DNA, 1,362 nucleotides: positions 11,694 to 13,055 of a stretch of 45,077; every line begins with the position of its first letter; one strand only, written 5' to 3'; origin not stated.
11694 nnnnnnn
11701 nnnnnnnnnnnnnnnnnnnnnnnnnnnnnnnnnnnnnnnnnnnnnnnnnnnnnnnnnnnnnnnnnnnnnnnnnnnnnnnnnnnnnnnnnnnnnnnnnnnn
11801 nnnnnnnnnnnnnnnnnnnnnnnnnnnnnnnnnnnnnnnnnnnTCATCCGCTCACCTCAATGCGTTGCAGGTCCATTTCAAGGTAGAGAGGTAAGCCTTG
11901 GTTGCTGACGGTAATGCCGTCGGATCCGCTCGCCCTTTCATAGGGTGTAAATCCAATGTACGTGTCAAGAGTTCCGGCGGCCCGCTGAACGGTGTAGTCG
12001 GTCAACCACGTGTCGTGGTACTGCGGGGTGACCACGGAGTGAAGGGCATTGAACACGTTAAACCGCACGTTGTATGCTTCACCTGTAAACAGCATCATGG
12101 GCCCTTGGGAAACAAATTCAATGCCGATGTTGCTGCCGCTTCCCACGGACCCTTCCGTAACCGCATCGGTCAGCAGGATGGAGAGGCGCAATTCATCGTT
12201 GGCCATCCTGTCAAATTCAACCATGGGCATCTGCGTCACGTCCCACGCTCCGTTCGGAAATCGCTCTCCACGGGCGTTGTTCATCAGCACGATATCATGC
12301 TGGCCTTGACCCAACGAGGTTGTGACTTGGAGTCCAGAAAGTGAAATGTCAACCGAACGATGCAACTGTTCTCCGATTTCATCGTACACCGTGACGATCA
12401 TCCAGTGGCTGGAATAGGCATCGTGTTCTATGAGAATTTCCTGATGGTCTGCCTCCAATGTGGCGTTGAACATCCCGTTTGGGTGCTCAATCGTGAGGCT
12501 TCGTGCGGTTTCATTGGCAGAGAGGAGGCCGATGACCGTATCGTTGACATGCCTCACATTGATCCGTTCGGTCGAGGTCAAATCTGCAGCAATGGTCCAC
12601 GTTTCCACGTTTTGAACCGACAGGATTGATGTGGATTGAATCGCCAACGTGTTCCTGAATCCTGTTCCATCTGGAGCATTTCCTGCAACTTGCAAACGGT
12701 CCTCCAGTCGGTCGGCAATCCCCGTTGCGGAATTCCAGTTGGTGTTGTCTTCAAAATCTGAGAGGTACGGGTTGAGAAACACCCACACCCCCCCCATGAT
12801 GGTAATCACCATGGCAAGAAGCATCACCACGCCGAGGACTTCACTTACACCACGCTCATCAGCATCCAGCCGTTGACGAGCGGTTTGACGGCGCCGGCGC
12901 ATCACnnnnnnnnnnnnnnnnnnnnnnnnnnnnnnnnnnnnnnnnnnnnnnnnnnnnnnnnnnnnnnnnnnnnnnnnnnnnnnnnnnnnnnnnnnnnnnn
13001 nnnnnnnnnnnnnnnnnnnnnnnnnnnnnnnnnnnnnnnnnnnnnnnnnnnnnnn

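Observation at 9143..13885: Translationally coupled operon: YycJ-type MBL hydrolase plus three type IV pilin-like proteins, with no pilus assembly genes nearby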

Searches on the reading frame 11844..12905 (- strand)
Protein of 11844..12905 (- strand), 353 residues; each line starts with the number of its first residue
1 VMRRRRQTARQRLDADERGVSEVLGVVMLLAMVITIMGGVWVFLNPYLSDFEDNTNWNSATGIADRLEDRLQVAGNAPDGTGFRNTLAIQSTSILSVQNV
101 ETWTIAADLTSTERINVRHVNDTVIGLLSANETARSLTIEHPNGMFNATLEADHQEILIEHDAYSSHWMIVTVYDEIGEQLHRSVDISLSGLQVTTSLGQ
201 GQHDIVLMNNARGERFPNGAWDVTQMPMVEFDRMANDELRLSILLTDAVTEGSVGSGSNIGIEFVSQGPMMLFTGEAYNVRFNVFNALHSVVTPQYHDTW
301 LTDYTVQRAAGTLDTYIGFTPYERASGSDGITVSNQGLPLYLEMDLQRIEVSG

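Call 8: search_protein_families(library=pfam, proteins=[window:11844-12905:-], max_evalue=1)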
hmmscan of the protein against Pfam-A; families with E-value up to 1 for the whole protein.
window:11844-12905:- (353 aa): 4 families
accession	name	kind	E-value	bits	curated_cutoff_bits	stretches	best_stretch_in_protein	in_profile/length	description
PF23960.2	DUF7289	-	3.4e-06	27.2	27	1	18-86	1-67/238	Family of unknown function (DUF7289)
PF07790.16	Pilin_N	-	0.0019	19.5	25.2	1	18-45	1-28/78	Archaeal Type IV pilin, N-terminal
PF11444.14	DUF2895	-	0.021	14.7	22.6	0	66-125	115-166/198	Protein of unknown function (DUF2895)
PF23928.1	DUF7266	-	0.024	14.8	27.6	1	16-74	2-61/145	Family of unknown function (DUF7266)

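Call 9: search_protein_families(library=ncbifam, proteins=[window:11844-12905:-], max_evalue=1)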
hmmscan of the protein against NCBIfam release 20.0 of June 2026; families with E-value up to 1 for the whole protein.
window:11844-12905:- (353 aa): 3 families
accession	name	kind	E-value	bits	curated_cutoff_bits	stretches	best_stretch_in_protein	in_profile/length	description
TIGR02537.2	arch_flag_Nterm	domain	0.003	17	20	1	16-35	1-20/33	archaellin/type IV pilin N-terminal domain-containing protein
NF046073.1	UpsA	equivalog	0.059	13.5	130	1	18-59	2-43/136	pilin subunit UpsA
NF050825.1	TCSRespRegRv3143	equivalog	0.14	12.2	200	1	222-283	35-95/123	Rv3143 family two-component system response regulator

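Call 12: find_homologous_proteins(query=window:11844-12905:-)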
Query window:11844-12905:- (353 aa): 231 proteins with E <= 0.001 among 3103 candidates; the best 120 are listed.
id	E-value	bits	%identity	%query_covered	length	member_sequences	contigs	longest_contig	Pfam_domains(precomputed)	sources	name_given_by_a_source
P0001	1.6e-227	772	99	100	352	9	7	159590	PF23960.3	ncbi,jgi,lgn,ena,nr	ncbi:MAG: hypothetical protein DWC07_00810 [Candidatus Poseidoniales archaeon]|nr:MAG: hypothetical 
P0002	1.9e-209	713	89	100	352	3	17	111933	PF23960.3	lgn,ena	-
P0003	5.0e-206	702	88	97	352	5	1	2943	PF23960.3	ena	-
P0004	4.2e-177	606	75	99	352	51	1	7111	PF23960.3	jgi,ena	-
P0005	3.5e-172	590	74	99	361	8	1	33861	PF23960.3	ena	-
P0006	1.3e-170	585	73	99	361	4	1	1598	PF23960.3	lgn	-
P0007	3.3e-170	584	72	99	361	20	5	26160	PF23960.3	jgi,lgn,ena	jgi:flagellin-like protein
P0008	2.8e-169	581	73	99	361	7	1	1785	PF23960.3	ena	-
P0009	9.0e-169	579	72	99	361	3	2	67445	PF23960.3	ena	-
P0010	1.2e-168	579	72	99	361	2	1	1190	PF23960.3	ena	-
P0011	1.2e-168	579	73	99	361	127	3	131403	PF23960.3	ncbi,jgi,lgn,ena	jgi:flagellin-like protein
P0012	3.3e-168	577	72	99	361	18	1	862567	PF23960.3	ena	-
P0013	4.0e-168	577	72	99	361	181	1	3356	PF23960.3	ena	-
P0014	7.8e-168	576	71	99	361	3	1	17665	PF23960.3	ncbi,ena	-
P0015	8.4e-168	576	71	99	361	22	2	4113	PF23960.3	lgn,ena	-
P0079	3.3e-121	423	58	92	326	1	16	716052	-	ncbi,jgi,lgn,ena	-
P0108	2.4e-106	374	45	100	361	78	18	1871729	-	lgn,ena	-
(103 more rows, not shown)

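Call 14: find_encoding_contigs(protein=P0108, flank=10000, max_places=3)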
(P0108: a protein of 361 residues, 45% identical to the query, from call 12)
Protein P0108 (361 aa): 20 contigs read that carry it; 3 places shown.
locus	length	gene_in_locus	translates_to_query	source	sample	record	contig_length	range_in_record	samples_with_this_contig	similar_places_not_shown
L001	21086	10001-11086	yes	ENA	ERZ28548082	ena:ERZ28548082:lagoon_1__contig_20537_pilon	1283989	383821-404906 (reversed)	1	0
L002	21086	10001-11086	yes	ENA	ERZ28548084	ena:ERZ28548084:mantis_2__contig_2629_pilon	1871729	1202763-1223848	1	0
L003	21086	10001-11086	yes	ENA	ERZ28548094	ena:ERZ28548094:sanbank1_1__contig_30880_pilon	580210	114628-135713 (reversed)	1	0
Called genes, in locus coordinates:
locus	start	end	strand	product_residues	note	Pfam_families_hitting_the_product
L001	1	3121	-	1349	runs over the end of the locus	-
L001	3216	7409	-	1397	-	-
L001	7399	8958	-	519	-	-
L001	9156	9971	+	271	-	PF00753:Lactamase_B, PF23023:Anti-Pycsar_Apyc1 (weak), PF12706:Lactamase_B_2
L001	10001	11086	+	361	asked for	-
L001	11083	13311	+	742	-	PF23960:DUF7289 (faint)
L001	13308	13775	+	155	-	-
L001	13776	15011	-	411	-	PF14559:TPR_19 (faint), PF13176:TPR_7 (faint), PF13181:TPR_8 (faint), PF13432:TPR_16 (faint), PF07721:TPR_4 (faint), PF13424:TPR_12 (weak), PF17874:TPR_MalT (weak), PF13424:TPR_12, +5 more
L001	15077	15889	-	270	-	PF13191:AAA_16, PF25201:nSTAND6 (faint), PF13401:AAA_22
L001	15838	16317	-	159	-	-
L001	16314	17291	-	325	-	-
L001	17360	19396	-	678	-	-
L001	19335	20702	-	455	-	PF13229:Beta_helix (weak)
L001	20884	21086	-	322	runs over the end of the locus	PF00082:Peptidase_S8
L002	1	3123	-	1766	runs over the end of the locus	-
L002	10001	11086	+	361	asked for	-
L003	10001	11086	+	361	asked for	-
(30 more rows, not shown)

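Call 15: find_encoding_contigs(protein=P0079, flank=10000, max_places=3)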
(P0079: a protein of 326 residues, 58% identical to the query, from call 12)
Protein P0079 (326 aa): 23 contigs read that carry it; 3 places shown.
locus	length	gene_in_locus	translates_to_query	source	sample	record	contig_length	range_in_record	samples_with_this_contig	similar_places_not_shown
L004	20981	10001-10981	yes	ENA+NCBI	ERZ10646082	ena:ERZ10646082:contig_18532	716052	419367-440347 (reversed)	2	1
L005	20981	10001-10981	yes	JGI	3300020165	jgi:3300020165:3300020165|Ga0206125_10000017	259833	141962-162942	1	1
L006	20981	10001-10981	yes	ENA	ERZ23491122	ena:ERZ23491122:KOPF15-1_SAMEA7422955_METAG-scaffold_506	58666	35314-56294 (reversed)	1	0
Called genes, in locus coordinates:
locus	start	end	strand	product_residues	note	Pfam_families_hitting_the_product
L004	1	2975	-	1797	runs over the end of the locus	-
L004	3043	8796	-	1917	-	-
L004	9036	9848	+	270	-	PF00753:Lactamase_B, PF23023:Anti-Pycsar_Apyc1, PF12706:Lactamase_B_2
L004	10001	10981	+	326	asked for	-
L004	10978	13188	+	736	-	PF23960:DUF7289 (faint)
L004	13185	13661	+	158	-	-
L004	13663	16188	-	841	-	PF13191:AAA_16, PF25201:nSTAND6 (faint), PF13401:AAA_22 (faint), PF07719:TPR_2 (faint), PF13176:TPR_7 (faint), PF13432:TPR_16 (faint), PF17874:TPR_MalT (weak), PF13424:TPR_12, +6 more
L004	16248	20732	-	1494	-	PF13229:Beta_helix, PF17957:Big_7 (faint)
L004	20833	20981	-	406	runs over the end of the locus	PF00082:Peptidase_S8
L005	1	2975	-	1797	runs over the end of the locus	-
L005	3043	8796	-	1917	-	-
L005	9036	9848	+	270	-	PF00753:Lactamase_B, PF23023:Anti-Pycsar_Apyc1, PF12706:Lactamase_B_2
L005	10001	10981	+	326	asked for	-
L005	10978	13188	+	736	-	PF23960:DUF7289 (faint)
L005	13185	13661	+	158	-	-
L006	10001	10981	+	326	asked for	-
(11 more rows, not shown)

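Call 33: search_protein_representatives(protein=window:11844-12905:-)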
Query: 353 residues. Proteins with E-value up to 0.001 (for the whole library): 87; up to 1e-10: 66; up to 1e-30: 28. The best 87 are listed.
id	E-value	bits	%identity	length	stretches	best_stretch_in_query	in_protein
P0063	9.3e-131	452.4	59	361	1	9-352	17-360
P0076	2.0e-125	434.9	70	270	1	28-295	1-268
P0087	8.1e-116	403.3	72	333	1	28-279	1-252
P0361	2.1e-86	306.6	76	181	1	177-352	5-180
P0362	3.0e-79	283.1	39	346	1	16-352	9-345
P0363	1.9e-75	270.6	42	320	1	28-351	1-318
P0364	8.7e-73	261.9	39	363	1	10-352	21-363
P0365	1.2e-64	235.1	39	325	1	28-351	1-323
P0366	1.3e-62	228.5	36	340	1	15-352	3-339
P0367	8.7e-61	222.4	34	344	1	11-349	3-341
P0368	2.4e-57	211.1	40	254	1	100-353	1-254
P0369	2.1e-54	201.5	39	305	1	62-351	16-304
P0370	1.0e-52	195.9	34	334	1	21-353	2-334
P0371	5.6e-51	190.2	31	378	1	11-351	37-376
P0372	7.5e-50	186.5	36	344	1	14-351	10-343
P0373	4.0e-49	184.1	34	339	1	14-350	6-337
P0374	5.3e-47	177.1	37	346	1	10-351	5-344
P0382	4.6e-37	144.4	31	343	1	14-323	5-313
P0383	3.6e-34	134.9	29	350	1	15-351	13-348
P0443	4.9e-04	35.9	26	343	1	6-109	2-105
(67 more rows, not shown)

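Call 34: predict_structure(alignment_id=A1)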
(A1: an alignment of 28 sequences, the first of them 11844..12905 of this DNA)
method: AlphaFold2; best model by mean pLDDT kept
length: 353 residues; sequences in the alignment: 28
mean_pLDDT: 78.0   pTM: 0.70
mean pLDDT of the five models: 78.0, 76.4, 74.5, 70.5, 66.6
residues with pLDDT >= 90: 42; 70-90: 237; 50-70: 50; < 50: 24
segments of 3 or more residues with pLDDT < 50: 1-19, 324-328
pLDDT, mean of each block of 10 residues (from residue 1): 37 44 69 70 58 67 82 82 73 79 88 85 86 90 88 85 77 92 91 80 84 82 85 85 88 66 83 87 79 78 82 77 57 83 90 81
secondary structure, 60 per line:
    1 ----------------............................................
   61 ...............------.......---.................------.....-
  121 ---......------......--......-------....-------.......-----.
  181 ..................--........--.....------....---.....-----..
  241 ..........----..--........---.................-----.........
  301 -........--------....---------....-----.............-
elements in order: H17-75 E82-88 E92-108 E115-119 E124-129 E136-141 E144-149 E157-160 E168-174 E180-198 E201-208 E211-215 E222-225 E229-233 E239-250 E259-266 E270-286 H292-300 H302-309 E318-321 E331-334 E340-352

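Call 38: find_related_loci(query=A3, collection=genome_contigs, flank=10000)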
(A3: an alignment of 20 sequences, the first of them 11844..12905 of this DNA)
Query A3 (353 aa) in genome_contigs; peptide patterns used: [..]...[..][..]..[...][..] (x = any residue, [..] = any of these).
333 stretches matched a pattern; 258 encode a relative of the query (tblastn E <= 1e-3); the best 80 are kept; 80 distinct loci.
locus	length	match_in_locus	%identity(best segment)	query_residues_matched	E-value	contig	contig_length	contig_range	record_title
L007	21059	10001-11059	98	1-353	0e+0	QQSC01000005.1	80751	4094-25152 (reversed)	MAG: Candidatus Poseidoniales archaeon isolate bin_220 U_43198-5, whole genome shotgun sequence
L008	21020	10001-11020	76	13-352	0e+0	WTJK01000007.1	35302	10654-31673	MAG: Methanobacteriota archaeon isolate PL36329bin_3 NODE_255_length_35302_cov_22.798054, whole genome shotgun sequence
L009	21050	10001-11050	74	3-352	3e-179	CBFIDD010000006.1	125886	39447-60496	MAG: Poseidonia sp. isolate Co_bin_387_strict genome assembly, contig: Co_bin_387_strict_c6, whole genome shotgun sequen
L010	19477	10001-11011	75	16-352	4e-177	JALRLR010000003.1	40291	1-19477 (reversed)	MAG: Poseidonia sp. isolate JJ.4 NODE_3_length_40291_cov_9.003009, whole genome shotgun sequence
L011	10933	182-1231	72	3-352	4e-177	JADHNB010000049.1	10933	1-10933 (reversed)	MAG: Poseidonia sp. isolate BS301-5m-G57 BS301-5m-C8194, whole genome shotgun sequence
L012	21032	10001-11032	74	9-352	7e-177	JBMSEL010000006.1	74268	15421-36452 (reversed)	MAG: Poseidonia sp. isolate CJ_V4_S10_100percent_par_metabat.106 NODE_123_length_74268_cov_10.093407, whole genome shotg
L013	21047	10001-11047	73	3-352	7e-177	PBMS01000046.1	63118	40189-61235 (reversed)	MAG: Methanobacteriota archaeon isolate SP207 MHASMcontig_423270, whole genome shotgun sequence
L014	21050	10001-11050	73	3-352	1e-176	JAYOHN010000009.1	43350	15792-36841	MAG: Poseidonia sp. isolate 139549_S151_rosella_bins.tsv.060 NODE_690_length_43350_cov_6.706941, whole genome shotgun se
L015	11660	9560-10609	73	3-352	2e-176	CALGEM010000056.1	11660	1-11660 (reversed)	MAG TPA_asm: uncultured euryarchaeote isolate ERR599053_bin.127_CONCOCT_v1.1_MAG genome assembly, contig: ERZ840905.7858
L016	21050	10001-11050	73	3-352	7e-176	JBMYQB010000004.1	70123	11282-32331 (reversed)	MAG: Poseidonia sp. isolate ME_XS_2305_bin_45 ME_XS_2305_bin_45_3, whole genome shotgun sequence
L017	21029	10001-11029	75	9-352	6e-176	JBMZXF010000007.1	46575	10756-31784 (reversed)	MAG: Poseidonia sp. isolate ME_XS_2302_4_bin_75 ME_XS_2302_4_bin_75_6, whole genome shotgun sequence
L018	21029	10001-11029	74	9-352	7e-176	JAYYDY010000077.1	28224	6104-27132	MAG: Thermoplasmatota archaeon isolate XS_MAG49 XS_MAG49_0077, whole genome shotgun sequence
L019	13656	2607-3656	72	3-352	7e-176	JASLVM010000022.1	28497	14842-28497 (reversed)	MAG: Poseidonia sp. isolate ETNP17_MAG_14 NODE_22_length_28497_cov_10.628431, whole genome shotgun sequence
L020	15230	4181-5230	71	3-352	1e-175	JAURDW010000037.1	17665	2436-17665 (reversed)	MAG: Poseidonia sp. isolate SFB_34D_50_17 NODE_37_length_17665_cov_4.057426, whole genome shotgun sequence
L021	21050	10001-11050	72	3-352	2e-175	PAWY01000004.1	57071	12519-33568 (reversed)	MAG: Methanobacteriota archaeon isolate SAT1329 155580, whole genome shotgun sequence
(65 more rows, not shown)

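Call 39: fold_search(model_id=the predicted structure, library=pdb)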
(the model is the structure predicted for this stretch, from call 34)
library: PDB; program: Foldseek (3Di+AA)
matches with E <= 10: 934; with E <= 0.001: 0
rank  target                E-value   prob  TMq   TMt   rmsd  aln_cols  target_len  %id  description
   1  3umn_A                9.1e-03  1.00  0.18  0.50  14.0       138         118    6  Crystal Structure of Lamin-B1 (released 2011-11-30)
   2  6xay_B                9.1e-03  0.60  0.18  0.22  27.9       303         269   12  Structure of a fragment of human fibronectin containing the 10th, 11th and 12th type III domains (released 2021-06-09)
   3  6gvk_A                1.1e-02  0.66  0.16  0.26  15.7       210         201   12  Second pair of Fibronectin type III domains of integrin beta4 (T1663R mutant) bound to the bullous pemphigoid antigen  (released 2019-03-20)
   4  7crg_A                1.3e-02  0.97  0.18  0.41   7.6       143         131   10  Beta-strand-mediated dimeric formation of the extended Ig-like domains of human lamin A/C (released 2021-08-25)
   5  7crg_B                1.3e-02  0.98  0.19  0.44   9.6       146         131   10  Beta-strand-mediated dimeric formation of the extended Ig-like domains of human lamin A/C (released 2021-08-25)
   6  2yn3_D                1.3e-02  0.63  0.18  0.25  15.4       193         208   14  Structural insight into the giant calcium-binding adhesin SiiE: implications for the adhesion of Salmonella enterica t (released 2013-04-03)
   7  7yvd_C                1.4e-02  0.90  0.16  0.38  10.6       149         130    9  The crystal structure of the progerin C-terminal peptide and the Ig-like domain of lamin A/C (released 2023-08-30)
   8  8bl3                  1.5e-02  0.69  0.15  0.31  17.0       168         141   11  De novo single-chain immunoglobulin dimer scIg12 (released 2023-10-04)
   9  7x8b_C                1.5e-02  0.44  0.13  0.25  17.1       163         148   10  Crystal structure of ENL T1 mutant YEATS domain in complex with histone H3 acetylation at K27 (released 2023-01-18)
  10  2yn3_B                1.5e-02  0.44  0.16  0.22  30.3       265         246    9  Structural insight into the giant calcium-binding adhesin SiiE: implications for the adhesion of Salmonella enterica t (released 2013-04-03)
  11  8gl6_D                1.8e-02  1.00  0.18  0.68   3.2        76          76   22  The Type 9 Secretion System in vitro assembled, RemA-CTD substrate bound complex (released 2024-01-31)
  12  7fbi_A                1.9e-02  0.08  0.11  0.08  33.3       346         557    8  Cryo-EM structure of EBV gB in complex with nAbs 3A3 and 3A5 (released 2022-07-13)
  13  8h8d_C                1.9e-02  0.07  0.09  0.10  20.2       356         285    9  Structure of Xenopus tropicalis acid-sensitive outwardly rectifying channel ASOR trimer bound with tRNA (intermediate  (released 2024-05-01)
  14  6ghd_B                2.0e-02  0.99  0.18  0.47   9.8       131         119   10  Structural analysis of the ternary complex between lamin A/C, BAF and emerin identifies an interface disrupted in auto (released 2018-08-08)
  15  8gl8_D                2.6e-02  1.00  0.17  0.63   3.8        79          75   20  The Type 9 Secretion System Extended Translocon - SprA-PorV-PPI-RemZ-SkpA-SprE complex (released 2024-01-31)
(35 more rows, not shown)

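Call 41: find_encoding_contigs(protein=P0372, flank=10000, max_places=2)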
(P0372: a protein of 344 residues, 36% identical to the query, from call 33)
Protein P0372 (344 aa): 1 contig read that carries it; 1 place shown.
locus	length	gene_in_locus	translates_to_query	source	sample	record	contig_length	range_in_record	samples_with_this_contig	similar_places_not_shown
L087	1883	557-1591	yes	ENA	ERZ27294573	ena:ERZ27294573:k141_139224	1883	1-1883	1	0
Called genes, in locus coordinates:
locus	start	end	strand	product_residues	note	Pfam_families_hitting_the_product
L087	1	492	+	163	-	?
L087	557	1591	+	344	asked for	-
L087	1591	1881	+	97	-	?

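Call 42: find_encoding_contigs(protein=P0383, flank=10000, max_places=2)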
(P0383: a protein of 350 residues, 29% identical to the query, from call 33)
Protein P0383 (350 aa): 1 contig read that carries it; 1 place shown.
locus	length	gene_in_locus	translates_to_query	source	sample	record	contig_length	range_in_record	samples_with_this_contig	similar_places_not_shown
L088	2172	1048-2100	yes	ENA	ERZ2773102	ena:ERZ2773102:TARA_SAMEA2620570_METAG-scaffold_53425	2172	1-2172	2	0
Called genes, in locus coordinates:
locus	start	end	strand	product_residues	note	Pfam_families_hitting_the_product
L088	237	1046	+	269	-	PF00753:Lactamase_B, PF23023:Anti-Pycsar_Apyc1, PF12706:Lactamase_B_2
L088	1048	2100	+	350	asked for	PF23960:DUF7289 (faint)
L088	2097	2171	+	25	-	?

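Call 45: find_related_loci(query=A4, collection=metagenome_contigs, flank=10000)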
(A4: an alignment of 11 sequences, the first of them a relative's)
Query A4 (350 aa) in metagenome_contigs; peptide patterns used: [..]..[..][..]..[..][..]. (x = any residue, [..] = any of these).
245 stretches matched a pattern; 174 encode a relative of the query (tblastn E <= 1e-3); the best 80 are kept; 80 distinct loci.
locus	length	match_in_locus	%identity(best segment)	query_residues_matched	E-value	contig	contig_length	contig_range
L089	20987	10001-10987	32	17-348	1e-49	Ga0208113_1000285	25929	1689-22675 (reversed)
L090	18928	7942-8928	32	7-339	4e-49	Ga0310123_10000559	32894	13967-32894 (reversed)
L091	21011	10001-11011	31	14-349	2e-47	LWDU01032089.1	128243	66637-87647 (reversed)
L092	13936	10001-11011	34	6-348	1e-46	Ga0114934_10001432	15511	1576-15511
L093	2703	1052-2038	32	17-348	4e-47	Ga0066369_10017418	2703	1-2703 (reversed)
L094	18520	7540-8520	31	17-346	7e-47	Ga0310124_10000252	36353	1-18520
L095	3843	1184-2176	32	15-348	5e-47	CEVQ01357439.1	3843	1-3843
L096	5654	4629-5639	32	14-350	8e-47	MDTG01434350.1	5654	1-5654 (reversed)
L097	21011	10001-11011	34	6-348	1e-46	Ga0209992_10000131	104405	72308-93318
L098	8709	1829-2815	31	14-346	2e-46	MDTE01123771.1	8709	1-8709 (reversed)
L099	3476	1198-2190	32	15-348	2e-46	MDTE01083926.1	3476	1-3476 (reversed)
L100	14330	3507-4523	33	4-348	1e-45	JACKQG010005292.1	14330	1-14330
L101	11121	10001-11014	31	14-350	2e-45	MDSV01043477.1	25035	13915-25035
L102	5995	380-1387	30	14-348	2e-45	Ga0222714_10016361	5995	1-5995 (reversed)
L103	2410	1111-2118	30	14-348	1e-45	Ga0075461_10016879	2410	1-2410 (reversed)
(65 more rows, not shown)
